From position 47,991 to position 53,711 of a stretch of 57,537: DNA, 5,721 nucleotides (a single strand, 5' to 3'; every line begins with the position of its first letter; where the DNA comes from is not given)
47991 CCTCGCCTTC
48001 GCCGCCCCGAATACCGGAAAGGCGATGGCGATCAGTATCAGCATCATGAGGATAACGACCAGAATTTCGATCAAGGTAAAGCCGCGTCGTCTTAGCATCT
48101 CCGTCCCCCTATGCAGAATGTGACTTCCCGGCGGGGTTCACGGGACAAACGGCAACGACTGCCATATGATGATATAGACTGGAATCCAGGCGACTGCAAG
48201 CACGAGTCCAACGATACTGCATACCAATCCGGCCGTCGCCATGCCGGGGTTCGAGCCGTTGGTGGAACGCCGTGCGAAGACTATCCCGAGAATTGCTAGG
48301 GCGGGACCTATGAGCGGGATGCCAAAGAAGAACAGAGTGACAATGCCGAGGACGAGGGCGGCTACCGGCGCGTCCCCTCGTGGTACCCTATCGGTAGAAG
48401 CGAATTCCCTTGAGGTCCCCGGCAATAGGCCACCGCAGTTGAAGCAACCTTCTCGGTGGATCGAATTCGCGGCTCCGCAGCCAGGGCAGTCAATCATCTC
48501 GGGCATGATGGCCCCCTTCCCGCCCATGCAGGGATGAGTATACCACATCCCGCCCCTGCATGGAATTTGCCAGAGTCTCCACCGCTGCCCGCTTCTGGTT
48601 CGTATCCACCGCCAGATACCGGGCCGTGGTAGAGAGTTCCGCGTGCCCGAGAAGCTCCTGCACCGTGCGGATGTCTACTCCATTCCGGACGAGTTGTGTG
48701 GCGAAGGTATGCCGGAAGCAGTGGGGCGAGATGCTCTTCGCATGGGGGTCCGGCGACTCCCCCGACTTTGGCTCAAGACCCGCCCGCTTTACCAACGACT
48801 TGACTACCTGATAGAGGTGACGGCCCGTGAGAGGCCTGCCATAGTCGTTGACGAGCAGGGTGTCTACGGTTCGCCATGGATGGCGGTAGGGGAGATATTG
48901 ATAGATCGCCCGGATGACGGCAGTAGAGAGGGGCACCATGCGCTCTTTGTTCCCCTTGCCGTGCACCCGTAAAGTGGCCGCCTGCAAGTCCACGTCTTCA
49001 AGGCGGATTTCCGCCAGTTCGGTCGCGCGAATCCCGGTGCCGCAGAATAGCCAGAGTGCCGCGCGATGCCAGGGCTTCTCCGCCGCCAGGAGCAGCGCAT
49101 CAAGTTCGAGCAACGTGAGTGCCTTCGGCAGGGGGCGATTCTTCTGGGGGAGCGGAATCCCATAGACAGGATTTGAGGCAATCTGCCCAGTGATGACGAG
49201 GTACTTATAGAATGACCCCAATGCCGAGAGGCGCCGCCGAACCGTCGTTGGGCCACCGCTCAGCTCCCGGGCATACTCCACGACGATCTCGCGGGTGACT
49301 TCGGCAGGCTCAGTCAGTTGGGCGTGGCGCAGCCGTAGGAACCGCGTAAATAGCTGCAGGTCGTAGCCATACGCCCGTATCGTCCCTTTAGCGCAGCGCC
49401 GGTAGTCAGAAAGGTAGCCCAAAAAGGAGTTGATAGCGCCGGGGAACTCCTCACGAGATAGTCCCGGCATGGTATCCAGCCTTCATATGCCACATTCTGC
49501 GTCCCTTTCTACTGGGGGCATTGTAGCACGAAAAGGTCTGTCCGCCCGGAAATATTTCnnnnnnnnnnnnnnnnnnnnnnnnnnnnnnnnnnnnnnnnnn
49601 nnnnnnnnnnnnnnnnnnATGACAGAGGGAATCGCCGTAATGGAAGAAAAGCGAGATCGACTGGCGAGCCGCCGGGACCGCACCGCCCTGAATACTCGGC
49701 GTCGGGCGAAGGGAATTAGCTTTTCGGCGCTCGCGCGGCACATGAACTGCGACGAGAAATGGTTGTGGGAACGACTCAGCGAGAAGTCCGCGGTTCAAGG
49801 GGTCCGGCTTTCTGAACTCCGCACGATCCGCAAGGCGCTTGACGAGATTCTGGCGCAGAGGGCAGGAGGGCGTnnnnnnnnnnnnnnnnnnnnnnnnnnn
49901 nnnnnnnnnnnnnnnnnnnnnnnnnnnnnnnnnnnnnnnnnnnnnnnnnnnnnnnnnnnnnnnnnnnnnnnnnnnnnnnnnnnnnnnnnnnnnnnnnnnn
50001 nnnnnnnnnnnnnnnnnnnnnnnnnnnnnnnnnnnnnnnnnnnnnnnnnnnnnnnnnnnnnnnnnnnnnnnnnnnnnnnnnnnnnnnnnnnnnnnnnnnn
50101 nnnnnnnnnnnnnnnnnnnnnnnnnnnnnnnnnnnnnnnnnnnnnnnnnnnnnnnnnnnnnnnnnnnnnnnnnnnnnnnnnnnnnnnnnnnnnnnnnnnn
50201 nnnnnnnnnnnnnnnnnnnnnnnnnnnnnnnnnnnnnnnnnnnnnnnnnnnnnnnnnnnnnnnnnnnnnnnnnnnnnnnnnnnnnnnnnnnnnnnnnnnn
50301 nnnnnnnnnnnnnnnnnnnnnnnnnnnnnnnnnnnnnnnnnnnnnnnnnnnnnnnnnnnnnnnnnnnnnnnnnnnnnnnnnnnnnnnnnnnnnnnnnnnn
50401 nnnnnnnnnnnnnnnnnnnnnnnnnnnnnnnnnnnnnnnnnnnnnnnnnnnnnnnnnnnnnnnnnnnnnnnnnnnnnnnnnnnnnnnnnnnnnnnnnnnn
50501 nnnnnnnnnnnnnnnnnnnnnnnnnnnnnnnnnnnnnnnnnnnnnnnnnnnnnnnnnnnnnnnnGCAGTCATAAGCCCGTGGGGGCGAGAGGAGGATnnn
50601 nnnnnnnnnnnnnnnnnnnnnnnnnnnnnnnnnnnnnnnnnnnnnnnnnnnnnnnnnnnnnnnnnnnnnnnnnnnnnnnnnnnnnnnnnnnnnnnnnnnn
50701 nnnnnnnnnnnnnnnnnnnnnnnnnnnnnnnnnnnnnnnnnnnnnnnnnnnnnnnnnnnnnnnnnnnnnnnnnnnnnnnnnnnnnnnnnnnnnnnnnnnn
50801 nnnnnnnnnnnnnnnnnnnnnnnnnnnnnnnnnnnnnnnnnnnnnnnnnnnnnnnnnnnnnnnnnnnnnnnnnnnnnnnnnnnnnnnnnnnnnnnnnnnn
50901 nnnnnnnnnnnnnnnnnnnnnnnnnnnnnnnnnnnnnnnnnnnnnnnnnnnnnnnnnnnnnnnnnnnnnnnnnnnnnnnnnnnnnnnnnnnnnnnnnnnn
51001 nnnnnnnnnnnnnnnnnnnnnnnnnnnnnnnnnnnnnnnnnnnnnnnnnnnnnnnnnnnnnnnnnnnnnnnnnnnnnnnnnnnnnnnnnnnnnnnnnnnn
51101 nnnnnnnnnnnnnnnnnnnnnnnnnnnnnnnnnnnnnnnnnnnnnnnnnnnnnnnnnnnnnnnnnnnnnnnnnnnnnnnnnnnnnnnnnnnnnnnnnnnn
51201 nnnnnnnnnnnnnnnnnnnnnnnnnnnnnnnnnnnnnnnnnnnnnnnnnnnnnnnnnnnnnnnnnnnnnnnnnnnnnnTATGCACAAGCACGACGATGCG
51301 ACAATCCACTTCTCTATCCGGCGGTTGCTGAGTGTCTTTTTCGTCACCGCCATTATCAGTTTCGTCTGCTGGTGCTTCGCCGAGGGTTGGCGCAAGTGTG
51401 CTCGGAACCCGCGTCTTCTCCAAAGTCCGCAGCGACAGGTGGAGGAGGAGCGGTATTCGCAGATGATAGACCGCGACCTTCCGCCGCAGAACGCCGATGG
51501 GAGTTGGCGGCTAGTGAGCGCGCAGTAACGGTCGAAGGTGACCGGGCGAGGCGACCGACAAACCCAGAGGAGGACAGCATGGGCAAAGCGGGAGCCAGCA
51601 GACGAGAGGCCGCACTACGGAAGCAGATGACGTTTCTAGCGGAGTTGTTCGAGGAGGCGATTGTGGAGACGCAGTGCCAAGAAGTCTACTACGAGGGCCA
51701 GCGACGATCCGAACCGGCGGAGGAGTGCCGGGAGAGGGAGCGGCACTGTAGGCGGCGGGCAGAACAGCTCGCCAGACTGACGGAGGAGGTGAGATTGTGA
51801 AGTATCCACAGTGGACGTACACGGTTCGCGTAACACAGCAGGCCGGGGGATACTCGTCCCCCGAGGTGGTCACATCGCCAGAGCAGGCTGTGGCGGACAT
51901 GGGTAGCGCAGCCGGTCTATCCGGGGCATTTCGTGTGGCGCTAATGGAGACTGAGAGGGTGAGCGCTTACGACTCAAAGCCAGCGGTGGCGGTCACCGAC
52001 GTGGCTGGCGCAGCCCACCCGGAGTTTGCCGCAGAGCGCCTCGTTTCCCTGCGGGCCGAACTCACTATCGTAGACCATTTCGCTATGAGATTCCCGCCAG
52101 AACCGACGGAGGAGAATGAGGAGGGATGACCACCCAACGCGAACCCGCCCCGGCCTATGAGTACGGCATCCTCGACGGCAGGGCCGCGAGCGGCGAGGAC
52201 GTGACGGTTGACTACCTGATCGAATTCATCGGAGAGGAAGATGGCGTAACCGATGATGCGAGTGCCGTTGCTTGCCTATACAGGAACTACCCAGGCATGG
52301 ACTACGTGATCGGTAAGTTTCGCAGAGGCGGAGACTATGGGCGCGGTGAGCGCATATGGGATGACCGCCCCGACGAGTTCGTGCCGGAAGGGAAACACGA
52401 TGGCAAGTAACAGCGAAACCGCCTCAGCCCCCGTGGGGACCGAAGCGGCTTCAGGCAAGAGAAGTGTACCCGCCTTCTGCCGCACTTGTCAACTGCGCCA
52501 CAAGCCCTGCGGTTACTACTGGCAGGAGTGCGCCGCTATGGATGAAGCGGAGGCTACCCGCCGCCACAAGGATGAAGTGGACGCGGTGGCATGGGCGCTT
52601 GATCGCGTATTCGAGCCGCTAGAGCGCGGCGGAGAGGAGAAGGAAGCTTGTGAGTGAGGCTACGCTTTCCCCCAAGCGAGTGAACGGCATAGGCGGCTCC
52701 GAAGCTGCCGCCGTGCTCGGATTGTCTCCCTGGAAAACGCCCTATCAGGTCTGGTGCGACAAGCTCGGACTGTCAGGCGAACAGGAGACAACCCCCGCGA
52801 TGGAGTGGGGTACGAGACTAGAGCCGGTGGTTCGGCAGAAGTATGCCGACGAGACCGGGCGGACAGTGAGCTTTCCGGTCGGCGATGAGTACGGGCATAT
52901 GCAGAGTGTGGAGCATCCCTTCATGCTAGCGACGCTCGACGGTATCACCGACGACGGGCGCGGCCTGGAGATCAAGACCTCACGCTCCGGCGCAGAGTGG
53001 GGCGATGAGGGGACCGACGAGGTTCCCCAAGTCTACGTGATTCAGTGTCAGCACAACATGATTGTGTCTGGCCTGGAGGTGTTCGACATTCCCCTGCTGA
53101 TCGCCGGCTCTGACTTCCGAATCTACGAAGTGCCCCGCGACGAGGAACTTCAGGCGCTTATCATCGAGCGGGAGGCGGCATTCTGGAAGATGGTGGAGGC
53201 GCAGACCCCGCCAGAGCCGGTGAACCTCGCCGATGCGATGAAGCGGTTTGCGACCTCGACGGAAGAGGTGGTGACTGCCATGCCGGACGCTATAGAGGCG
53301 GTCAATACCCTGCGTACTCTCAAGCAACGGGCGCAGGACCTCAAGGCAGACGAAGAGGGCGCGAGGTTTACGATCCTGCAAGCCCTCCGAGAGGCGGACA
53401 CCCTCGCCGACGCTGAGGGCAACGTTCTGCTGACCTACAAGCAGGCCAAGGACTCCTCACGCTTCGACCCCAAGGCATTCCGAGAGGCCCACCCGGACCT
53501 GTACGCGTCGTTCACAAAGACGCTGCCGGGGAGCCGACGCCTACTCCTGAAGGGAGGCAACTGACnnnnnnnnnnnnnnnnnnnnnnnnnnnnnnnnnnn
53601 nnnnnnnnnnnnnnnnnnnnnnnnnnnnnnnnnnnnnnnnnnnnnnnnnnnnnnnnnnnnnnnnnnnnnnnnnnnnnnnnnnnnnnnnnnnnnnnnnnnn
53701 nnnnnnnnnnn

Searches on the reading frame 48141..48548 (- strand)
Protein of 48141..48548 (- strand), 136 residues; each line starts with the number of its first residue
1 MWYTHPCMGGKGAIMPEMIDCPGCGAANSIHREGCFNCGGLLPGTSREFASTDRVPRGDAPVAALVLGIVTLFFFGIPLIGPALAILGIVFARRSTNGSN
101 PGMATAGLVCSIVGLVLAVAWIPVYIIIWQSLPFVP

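Call 13: search_protein_families(library=pfam, proteins=[window:48141-48548:-], max_evalue=0.01)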
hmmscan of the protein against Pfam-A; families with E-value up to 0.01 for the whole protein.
window:48141-48548:- (136 aa): 4 families
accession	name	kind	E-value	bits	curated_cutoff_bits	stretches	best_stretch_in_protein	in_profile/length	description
PF13828.11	DUF4190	-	8.6e-08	32.3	35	1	62-120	3-61/62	Domain of unknown function (DUF4190)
PF13248.11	Zn_ribbon_3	-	0.005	16.7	27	1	17-41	1-25/26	zinc-ribbon domain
PF00641.23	Zn_ribbon_RanBP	-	0.0065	16.1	27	1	20-41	6-27/30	Zn-finger in Ran binding protein and others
PF19609.4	DUF6114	-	0.0087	17.1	27.9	0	63-121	47-105/106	Family of unknown function (DUF6114)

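Call 59: search_protein_families(library=ncbifam, proteins=[window:48141-48548:-], max_evalue=0.01)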
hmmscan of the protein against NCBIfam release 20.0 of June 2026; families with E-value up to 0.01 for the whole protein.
window:48141-48548:- (136 aa): 0 families

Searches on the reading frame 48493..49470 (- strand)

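Call 13: search_protein_families(library=pfam, proteins=[window:48493-49470:-], max_evalue=0.01)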
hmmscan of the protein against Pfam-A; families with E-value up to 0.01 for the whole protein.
window:48493-49470:- (326 aa): 3 families
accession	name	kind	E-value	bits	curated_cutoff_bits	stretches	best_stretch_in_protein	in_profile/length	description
PF00589.27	Phage_integrase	-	2.3e-38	132.1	27.1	1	119-290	4-170/172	Phage integrase family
PF02899.23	Phage_int_SAM_1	-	1.3e-12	48.3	22.3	1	13-92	1-80/83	Phage integrase, N-terminal SAM-like domain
PF13495.12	Phage_int_SAM_4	-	6.4e-05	23.7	27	1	22-92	10-79/85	Phage integrase, N-terminal SAM-like domain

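Call 59: search_protein_families(library=ncbifam, proteins=[window:48493-49470:-], max_evalue=0.01)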
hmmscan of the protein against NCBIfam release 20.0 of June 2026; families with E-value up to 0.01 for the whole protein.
window:48493-49470:- (326 aa): 13 families
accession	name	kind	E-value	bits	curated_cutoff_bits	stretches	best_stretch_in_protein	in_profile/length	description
TIGR02224.1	recomb_XerC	equivalog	2.7e-64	217.4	335.15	1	15-295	2-284/295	tyrosine recombinase XerC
TIGR02225.1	recomb_XerD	equivalog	2e-57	194.8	329.6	1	15-294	2-280/290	site-specific tyrosine recombinase XerD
NF001399.0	PRK00283.1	subfamily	2.9e-57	194.2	279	1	12-298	8-293/300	tyrosine recombinase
NF040815.2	recomb_XerA_Arch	equivalog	5.5e-55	186.8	220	1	16-294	3-260/263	site-specific tyrosine recombinase/integron integrase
TIGR02249.1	integrase_gron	subfamily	9.8e-33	113.8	265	2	23-203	11-187/315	integron integrase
NF002331.0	PRK01287.1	subfamily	9.9e-32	110.3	371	1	25-291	41-315/365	site-specific tyrosine recombinase XerC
NF003462.0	PRK05084.1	equivalog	1.4e-25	89.8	267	1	137-301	199-357/360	tyrosine recombinase XerS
NF011946.0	PRK15417.1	equivalog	4.9e-23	81.8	435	2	244-289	271-316/337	integron integrase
NF007370.0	PRK09870.1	subfamily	2.5e-14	53.4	221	1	118-290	13-181/200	tyrosine-type DNA invertase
NF007371.0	PRK09871.1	subfamily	7.4e-10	38.7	222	1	144-291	37-177/198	tyrosine-type DNA invertase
NF002685.0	PRK02436.1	equivalog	1.5e-09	38.1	178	1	24-236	12-206/245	site-specific tyrosine recombinase XerD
NF040693.1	recomb_GmtY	equivalog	1.6e-07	31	340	1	196-293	349-437/441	gamma-mobile-trio recombinase GmtY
NF041502.1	integrase_1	equivalog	9.2e-05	21.3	350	1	246-287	318-359/484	site-specific integrase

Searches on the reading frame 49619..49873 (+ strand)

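Call 59: search_protein_families(library=ncbifam, proteins=[window:49619-49873:+], max_evalue=0.01)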
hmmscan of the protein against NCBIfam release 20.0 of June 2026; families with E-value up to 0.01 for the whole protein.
window:49619-49873:+ (85 aa): 0 families

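Call 73: search_protein_families(library=pfam, proteins=[L113:1591-2751:+, L118:544-1398:+, L118:1418-2203:+, L008:474-1001:-], max_evalue=0.001)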
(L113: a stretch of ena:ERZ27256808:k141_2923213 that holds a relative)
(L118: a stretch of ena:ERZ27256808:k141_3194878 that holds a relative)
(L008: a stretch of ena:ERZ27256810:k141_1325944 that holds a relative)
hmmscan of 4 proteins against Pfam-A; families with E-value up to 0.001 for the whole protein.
L113:1591-2751:+ (387 aa): 1 family
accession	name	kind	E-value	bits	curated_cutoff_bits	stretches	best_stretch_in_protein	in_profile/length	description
PF00884.28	Sulfatase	-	1.9e-09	37.7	25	1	212-323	162-255/301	Sulfatase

L118:544-1398:+ (285 aa): 0 families

L118:1418-2203:+ (262 aa): 1 family
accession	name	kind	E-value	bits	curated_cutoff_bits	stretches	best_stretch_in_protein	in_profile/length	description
PF07676.18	PD40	-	2.4e-06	27.8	20.9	0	110-121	16-27/38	WD40-like Beta Propeller Repeat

L008:474-1001:- (175 aa): 0 families

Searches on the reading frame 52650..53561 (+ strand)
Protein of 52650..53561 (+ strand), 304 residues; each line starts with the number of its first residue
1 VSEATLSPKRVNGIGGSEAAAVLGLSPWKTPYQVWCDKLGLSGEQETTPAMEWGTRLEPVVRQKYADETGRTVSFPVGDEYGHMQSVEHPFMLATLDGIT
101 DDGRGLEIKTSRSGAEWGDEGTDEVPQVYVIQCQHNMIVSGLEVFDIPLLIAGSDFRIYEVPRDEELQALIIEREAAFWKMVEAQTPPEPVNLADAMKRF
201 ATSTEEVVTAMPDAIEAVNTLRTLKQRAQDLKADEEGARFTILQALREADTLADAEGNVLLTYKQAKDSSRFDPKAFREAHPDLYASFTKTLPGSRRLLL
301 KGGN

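Call 73: search_protein_families(library=pfam, proteins=[window:52650-53561:+], max_evalue=0.001)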
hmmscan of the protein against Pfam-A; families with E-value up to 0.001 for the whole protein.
window:52650-53561:+ (304 aa): 1 family
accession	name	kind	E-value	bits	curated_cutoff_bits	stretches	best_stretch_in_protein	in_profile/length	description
PF09588.16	YqaJ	-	7.9e-33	114.3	22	1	10-142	6-149/150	YqaJ-like viral recombinase domain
